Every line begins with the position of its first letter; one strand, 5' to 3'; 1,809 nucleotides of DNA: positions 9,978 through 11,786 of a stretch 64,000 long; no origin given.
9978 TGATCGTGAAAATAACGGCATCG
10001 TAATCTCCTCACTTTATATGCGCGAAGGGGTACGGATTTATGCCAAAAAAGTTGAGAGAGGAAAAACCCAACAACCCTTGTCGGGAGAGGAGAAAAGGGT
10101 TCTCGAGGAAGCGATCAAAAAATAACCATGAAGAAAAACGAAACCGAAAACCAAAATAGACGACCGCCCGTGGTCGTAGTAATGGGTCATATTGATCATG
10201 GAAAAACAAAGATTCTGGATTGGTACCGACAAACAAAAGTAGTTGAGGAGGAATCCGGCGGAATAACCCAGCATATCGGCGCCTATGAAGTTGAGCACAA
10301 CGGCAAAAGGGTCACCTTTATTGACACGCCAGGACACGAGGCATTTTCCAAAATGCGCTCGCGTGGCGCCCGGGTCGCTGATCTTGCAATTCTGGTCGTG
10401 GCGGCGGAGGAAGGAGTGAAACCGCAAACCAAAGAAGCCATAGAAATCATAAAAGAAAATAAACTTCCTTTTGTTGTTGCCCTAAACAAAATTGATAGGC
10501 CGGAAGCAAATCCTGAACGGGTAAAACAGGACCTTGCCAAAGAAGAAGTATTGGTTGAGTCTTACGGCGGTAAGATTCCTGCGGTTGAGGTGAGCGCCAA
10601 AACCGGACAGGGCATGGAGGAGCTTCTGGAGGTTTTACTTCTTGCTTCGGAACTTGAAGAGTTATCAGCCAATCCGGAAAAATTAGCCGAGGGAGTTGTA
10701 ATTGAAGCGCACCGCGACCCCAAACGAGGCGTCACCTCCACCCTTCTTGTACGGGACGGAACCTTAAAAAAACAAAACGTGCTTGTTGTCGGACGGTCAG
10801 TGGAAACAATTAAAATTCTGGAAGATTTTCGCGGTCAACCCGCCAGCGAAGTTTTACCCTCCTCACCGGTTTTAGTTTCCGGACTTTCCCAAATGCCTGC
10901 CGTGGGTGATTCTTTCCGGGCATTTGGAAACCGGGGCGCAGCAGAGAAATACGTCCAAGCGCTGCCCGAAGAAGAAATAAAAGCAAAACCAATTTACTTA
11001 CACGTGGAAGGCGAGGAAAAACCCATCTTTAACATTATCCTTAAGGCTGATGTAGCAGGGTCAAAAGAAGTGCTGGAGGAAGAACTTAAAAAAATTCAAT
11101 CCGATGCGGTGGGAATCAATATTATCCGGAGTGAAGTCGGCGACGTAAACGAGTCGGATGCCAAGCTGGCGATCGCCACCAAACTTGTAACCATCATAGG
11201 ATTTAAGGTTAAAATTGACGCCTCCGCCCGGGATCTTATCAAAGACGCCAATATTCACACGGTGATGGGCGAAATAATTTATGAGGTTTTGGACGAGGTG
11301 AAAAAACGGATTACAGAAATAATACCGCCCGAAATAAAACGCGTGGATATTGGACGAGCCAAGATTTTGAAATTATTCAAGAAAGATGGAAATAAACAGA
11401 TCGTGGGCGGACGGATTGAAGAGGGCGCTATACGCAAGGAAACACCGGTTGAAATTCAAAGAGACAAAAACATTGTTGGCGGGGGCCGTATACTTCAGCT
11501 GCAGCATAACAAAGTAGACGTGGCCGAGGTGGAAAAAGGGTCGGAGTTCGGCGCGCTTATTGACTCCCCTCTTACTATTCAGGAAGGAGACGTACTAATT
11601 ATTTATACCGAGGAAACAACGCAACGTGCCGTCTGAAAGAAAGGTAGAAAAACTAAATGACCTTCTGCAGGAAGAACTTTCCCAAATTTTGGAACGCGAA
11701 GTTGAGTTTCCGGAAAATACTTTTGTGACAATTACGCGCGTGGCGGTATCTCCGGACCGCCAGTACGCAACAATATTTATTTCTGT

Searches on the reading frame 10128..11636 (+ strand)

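Call 98: search_protein_families(library=pfam, proteins=[window:10128-11636:+], max_evalue=0.001)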
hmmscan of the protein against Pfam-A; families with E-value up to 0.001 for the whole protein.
window:10128-11636:+ (502 aa): 10 families
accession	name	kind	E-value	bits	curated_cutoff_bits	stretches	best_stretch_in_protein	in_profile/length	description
PF00009.33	GTP_EFTU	-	1.8e-40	139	26.5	1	15-171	5-183/188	Elongation factor Tu GTP binding domain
PF11987.13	IF-2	-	1.4e-24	86.7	27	1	290-392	16-117/117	Translation-initiation factor 2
PF22042.2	EF-G_D2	-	4.6e-16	59.1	27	1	187-264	2-82/84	Elongation factor G domain 2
PF01926.29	MMR_HSR1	-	1.5e-12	48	21.9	1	16-121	2-113/113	50S ribosome-binding GTPase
PF00071.28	Ras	-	6.6e-09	36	21.6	1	16-170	2-156/162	Ras family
PF00025.27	Arf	-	5.2e-06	26.5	22.3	1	15-170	16-170/174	ADP-ribosylation factor family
PF08477.19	Roc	-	1.9e-05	25.3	27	1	16-123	2-119/119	Ras of Complex, Roc, domain of DAPkinase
PF02421.24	FeoB_N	-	0.00011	22.2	27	1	16-168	3-154/156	Ferrous iron transport protein B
PF14578.12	GTP_EFTU_D4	-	0.00016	21.9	23.8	1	417-490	12-85/86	Elongation factor Tu domain 4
PF09439.16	SRPRB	-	0.00092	19.1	25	0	14-139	4-137/178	Signal recognition particle receptor beta subunit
